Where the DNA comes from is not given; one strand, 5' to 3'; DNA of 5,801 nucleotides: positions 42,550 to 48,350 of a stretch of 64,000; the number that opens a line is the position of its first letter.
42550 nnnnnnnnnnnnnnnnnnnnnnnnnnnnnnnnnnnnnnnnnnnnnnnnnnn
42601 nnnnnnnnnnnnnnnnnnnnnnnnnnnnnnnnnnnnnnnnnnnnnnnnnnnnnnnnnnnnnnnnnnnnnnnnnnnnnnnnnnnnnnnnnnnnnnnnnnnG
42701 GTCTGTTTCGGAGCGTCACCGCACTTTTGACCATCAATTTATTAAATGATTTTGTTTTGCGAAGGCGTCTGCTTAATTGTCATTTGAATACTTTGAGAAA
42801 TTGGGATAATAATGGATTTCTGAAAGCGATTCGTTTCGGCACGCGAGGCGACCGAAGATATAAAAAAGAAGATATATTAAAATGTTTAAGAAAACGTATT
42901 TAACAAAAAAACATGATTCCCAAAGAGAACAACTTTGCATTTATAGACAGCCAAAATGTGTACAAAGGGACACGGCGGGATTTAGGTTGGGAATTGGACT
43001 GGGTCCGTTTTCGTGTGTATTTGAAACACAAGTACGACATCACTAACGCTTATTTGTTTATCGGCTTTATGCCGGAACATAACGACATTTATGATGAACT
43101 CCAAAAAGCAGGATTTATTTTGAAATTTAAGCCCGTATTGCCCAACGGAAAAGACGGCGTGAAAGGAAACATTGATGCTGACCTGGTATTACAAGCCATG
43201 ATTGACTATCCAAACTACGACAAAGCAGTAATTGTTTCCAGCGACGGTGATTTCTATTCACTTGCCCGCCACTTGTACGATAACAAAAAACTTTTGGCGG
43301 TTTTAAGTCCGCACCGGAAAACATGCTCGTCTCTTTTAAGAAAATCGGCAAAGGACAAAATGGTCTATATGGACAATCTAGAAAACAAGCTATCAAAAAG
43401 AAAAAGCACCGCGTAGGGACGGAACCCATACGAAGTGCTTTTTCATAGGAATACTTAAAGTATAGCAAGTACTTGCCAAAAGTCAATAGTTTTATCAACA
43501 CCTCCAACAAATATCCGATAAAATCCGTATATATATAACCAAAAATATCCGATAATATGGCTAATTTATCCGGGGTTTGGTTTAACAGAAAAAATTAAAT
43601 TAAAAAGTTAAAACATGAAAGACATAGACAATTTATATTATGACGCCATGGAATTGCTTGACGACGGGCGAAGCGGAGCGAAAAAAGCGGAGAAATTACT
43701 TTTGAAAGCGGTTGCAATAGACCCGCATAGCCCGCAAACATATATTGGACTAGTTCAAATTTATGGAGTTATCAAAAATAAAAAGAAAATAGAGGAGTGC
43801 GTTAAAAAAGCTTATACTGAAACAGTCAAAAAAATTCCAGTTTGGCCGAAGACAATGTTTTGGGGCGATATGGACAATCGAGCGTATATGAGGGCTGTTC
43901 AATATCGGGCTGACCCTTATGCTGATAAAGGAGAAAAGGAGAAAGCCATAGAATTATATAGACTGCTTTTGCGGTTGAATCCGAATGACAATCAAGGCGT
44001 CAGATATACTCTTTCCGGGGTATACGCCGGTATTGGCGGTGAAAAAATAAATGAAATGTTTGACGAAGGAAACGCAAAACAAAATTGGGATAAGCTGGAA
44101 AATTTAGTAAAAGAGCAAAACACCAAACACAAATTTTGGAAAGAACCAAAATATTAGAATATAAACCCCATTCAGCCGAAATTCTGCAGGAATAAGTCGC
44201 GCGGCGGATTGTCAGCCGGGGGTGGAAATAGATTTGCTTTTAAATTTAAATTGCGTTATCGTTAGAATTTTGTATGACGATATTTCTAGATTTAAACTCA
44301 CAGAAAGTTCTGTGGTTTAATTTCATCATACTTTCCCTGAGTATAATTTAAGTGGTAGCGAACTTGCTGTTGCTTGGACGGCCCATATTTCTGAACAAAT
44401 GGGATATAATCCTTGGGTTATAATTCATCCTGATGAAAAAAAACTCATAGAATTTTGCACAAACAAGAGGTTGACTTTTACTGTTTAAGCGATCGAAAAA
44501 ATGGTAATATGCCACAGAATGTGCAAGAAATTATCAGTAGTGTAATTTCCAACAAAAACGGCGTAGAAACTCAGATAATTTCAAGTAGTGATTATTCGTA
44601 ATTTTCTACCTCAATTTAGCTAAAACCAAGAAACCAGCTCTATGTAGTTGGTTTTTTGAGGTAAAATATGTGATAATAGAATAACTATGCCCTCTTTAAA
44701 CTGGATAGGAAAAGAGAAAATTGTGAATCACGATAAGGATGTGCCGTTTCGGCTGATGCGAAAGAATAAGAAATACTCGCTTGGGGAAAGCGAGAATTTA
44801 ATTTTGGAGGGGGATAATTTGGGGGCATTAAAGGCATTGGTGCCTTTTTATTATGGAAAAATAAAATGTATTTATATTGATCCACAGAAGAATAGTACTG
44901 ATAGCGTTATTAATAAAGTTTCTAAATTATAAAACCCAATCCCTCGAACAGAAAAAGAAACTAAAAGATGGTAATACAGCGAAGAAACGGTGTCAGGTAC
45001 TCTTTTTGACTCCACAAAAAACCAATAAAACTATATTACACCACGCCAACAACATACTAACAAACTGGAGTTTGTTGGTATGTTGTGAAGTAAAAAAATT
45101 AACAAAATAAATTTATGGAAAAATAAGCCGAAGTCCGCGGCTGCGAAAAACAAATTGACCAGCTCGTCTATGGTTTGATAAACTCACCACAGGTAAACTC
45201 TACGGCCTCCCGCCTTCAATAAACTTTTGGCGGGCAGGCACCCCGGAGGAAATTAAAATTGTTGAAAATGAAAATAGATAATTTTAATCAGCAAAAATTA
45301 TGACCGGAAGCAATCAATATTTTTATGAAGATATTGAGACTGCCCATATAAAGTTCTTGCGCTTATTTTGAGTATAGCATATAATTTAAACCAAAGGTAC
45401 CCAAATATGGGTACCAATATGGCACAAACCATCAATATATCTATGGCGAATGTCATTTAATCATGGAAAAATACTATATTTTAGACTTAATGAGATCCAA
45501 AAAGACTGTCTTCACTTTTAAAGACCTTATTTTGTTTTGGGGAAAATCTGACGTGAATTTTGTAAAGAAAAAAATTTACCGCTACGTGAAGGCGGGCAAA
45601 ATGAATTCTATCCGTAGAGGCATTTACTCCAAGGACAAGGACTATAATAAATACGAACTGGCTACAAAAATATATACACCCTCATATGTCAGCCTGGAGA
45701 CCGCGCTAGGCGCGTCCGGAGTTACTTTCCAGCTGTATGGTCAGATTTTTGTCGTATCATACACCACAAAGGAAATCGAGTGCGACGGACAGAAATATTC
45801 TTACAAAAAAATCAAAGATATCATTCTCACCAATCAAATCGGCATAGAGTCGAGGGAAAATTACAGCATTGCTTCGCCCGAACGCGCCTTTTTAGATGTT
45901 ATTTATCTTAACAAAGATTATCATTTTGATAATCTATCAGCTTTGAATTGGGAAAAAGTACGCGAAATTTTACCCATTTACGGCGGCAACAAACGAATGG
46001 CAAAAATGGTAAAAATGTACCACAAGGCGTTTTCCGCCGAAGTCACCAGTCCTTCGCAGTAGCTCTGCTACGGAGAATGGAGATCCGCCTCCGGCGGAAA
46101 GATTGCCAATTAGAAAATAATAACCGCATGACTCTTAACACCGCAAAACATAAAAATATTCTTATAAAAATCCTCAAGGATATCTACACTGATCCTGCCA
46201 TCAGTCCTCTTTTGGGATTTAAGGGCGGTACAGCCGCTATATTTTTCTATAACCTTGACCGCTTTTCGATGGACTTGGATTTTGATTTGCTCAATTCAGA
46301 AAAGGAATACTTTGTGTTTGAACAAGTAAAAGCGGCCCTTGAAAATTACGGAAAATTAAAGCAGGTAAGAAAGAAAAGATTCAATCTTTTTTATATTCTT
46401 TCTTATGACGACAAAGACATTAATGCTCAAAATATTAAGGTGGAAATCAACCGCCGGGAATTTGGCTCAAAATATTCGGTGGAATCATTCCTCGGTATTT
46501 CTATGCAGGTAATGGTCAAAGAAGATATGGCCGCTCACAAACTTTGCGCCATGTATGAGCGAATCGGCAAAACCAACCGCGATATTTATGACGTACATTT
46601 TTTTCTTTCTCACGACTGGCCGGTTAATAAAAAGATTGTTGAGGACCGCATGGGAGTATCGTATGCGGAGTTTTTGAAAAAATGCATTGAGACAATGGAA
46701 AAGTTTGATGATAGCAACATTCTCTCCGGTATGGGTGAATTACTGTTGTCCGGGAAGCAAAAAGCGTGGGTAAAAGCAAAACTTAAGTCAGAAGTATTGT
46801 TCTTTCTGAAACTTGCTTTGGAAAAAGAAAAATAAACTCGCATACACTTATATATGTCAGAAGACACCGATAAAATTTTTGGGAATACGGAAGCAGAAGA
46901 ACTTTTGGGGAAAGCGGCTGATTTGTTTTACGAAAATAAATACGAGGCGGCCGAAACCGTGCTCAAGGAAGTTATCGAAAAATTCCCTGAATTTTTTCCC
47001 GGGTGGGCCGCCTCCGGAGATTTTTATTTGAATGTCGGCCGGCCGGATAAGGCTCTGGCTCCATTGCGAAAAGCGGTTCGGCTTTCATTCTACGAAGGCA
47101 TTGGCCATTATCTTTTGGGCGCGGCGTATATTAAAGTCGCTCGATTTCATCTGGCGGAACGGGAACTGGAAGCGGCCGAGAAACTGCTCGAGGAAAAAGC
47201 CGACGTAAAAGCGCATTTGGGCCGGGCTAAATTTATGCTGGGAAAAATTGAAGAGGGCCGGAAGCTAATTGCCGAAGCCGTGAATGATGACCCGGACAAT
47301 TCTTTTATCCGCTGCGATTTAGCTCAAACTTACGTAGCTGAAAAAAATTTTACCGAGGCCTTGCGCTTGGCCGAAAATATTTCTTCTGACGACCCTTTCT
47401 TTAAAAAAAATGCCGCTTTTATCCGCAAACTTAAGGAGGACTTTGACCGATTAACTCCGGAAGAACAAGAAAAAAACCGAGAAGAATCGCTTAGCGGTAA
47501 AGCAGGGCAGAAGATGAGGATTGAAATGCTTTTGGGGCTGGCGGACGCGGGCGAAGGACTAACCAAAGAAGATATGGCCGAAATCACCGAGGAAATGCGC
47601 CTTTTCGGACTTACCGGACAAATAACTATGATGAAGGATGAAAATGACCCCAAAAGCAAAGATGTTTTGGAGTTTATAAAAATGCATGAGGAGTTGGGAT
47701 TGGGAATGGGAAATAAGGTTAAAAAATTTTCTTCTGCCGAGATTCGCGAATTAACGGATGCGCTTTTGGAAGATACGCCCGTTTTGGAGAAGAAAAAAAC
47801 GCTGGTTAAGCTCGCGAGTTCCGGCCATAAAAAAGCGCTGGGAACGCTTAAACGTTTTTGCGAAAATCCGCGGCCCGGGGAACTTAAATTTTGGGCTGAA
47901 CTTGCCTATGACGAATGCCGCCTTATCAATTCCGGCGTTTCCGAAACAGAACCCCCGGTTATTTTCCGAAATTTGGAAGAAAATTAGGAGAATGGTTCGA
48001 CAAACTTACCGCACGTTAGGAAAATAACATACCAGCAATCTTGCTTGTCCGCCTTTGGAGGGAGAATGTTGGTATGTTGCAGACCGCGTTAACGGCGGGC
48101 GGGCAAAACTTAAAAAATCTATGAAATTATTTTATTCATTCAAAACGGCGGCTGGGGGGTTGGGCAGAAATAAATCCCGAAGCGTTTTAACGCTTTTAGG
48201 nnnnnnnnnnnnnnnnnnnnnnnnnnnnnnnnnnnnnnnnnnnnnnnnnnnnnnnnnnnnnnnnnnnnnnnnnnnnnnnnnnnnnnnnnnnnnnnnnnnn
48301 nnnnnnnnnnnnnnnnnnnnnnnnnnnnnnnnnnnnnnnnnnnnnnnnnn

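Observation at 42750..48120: Efflux operon (membrane fusion protein, MacB ATPase, MacB permease) split by a 5.3-kb accessory insertion carrying AbiEi/AbiEii, a NYN-domain protein, a DNA-methyltransferase remnant and an excisionase-like gene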

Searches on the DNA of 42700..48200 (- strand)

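Call 42: search_rna_families(source=window, start=42700, end=48200, threshold=evalue, max_evalue=1)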
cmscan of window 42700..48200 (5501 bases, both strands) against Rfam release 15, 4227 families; matches with E-value up to 1: 0.
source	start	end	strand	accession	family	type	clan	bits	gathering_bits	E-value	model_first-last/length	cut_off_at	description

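Call 87: build_rna_model(alignment_id=A2, structure=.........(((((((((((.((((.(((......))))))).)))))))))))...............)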
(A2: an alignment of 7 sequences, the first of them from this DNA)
Model R1 built from alignment A2 (7 sequences, 69 columns); structure: as given.
model positions 67; base pairs 18; branch points 0; effective number of sequences 2.79; information 0.838 bits per position. Calibrated on 0.2 Mb of random sequence (short: E-values are rough).
structure used (alignment columns):
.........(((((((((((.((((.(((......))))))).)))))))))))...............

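Call 88: search_with_rna_model(model_id=R1, sources=[window, L011, L012, L013, L015, L017, L018, L020, L022, L023, L024, L025, L026, L028, L032, L033, L034, L036, L037, L039, L042, L044, L055, L058, L061, L062, L063, L172, L174, L175, L177, L180, L182, L190, L200, L204, L210, L212, L215, L095, L099, L108, L111, L118, L128, L129], max_evalue=1)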
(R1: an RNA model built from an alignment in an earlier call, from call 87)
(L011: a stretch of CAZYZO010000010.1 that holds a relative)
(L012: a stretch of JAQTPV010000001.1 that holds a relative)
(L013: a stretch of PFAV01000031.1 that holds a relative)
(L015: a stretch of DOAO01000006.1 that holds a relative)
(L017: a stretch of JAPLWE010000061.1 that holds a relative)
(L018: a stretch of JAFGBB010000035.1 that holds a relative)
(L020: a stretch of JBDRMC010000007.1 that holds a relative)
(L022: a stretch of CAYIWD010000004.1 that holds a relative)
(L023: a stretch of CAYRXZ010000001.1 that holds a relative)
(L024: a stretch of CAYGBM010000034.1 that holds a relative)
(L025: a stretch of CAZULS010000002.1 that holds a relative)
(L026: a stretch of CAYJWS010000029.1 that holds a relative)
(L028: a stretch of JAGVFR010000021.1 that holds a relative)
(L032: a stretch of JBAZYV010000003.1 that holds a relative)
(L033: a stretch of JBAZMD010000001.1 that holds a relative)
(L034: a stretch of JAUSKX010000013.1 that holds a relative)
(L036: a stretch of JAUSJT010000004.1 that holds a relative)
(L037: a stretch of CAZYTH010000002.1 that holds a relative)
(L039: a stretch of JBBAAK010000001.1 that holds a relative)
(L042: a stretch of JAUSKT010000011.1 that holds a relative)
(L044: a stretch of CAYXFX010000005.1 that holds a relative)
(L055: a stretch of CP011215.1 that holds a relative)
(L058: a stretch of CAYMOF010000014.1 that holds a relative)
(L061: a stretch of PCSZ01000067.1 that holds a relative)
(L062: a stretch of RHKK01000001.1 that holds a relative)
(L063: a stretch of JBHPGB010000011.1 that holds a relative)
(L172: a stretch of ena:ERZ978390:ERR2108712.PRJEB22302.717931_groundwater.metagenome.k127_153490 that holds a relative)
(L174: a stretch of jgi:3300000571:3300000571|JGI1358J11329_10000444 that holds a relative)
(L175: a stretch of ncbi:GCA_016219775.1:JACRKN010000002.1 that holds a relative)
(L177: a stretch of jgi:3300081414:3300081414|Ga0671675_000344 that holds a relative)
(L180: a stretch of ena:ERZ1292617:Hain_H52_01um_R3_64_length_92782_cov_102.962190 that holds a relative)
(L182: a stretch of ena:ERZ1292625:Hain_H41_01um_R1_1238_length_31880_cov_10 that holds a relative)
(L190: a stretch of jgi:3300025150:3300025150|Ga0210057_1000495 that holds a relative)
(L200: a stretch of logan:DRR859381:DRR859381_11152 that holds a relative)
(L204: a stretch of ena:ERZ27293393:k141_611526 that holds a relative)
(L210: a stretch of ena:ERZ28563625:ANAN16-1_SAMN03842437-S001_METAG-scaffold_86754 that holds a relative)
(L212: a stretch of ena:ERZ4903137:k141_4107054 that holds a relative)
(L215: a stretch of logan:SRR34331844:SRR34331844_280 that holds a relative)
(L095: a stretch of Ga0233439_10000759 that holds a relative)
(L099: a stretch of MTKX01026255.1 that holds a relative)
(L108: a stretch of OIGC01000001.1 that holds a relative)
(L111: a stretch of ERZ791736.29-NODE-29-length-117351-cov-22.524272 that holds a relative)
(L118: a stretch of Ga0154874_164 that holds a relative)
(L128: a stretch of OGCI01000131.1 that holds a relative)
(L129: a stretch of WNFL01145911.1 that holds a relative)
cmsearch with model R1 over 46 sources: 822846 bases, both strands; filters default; matches with E-value up to 1: 28.
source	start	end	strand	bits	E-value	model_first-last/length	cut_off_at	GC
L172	6475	6541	-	95.9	1.3e-20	1-67/67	no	0.43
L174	3840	3906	-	95.9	1.3e-20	1-67/67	no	0.43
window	43387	43453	-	95.4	1.8e-20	1-67/67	no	0.42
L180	4475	4541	-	93.1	7.1e-20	1-67/67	no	0.46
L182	4475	4541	-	93.1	7.1e-20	1-67/67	no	0.46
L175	6502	6568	-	89.8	4.9e-19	1-67/67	no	0.36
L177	6475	6541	-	89.6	5.7e-19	1-67/67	no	0.51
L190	4475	4541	-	76.1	1.8e-15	1-67/67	no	0.46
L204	10817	10883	-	60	2.6e-11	1-67/67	no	0.37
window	43391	43457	+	34.4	0.00011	1-67/67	no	0.4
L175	6506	6572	+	32.9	0.00028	1-67/67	no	0.36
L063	17761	17815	-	29.9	0.0017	1-67/67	no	0.29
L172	6479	6545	+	29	0.0029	1-67/67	no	0.45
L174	3844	3910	+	29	0.0029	1-67/67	no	0.45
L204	10823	10887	+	28.7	0.0035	1-67/67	no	0.35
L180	4479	4545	+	26.7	0.011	1-67/67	no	0.45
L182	4479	4545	+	26.7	0.011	1-67/67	no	0.45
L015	1332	1389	-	26.4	0.014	1-67/67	no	0.26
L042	13280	13328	-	25.4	0.025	1-67/67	no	0.29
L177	6488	6534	+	25.1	0.03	10-56/67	no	0.55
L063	17770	17819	+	24.5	0.042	1-67/67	no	0.28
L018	5675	5719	+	21.5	0.25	1-67/67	no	0.22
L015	5257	5310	-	20.8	0.37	1-67/67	no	0.28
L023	20387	20457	+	20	0.59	1-67/67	no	0.25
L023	165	211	-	19.9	0.64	1-67/67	no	0.3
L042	13285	13332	+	19.5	0.83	1-67/67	no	0.29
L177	850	901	-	19.5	0.84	1-67/67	no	0.48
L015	5262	5314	+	19.2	1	1-67/67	no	0.28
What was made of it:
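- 43387..43453 (-): Predicted ~67-nt antisense small RNA: an 18-bp hairpin followed by a U-run. It is complementary to the last ~30 nt of the NYN ORF and to its 3' UTR. The covariance model finds it only beside NYN genes in 823 kb (call 88).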

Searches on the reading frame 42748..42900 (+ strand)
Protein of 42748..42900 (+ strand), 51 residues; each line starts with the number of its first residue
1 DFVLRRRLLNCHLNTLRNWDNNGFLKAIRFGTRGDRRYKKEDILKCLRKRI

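Call 78: search_protein_families(library=ncbifam, proteins=[window:42748-42900:+], max_evalue=0.01)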
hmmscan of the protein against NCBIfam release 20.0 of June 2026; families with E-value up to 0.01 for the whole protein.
seq(51 aa): 4 families
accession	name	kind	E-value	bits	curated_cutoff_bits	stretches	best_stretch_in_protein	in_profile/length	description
NF047375.1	HeatShock_HspR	equivalog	0.00034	20.6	105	1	7-45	11-48/92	heat shock protein transcriptional repressor HspR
NF033518.0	transpos_IS607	equivalog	0.0006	19.4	110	1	8-49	6-46/187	IS607 family transposase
NF033787.1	HTH_BldC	subfamily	0.0027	17.5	77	1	14-45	17-47/49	BldC family transcriptional regulator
TIGR01764.1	excise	domain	0.0047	17.2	28.8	1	8-44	10-44/49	excisionase family DNA-binding protein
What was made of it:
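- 42761..42903 (+): 5'-truncated MerR/excisionase-like HTH relic (about 48 codons; the first helix is missing). Weak sub-threshold hits to HspR, the IS607 TnpA N-terminus and excisionase (call 78).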

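Call 79: search_protein_families(library=phrogs, proteins=[window:42748-42900:+], max_evalue=0.001)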
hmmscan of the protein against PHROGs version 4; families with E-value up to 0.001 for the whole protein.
seq(51 aa): 0 families
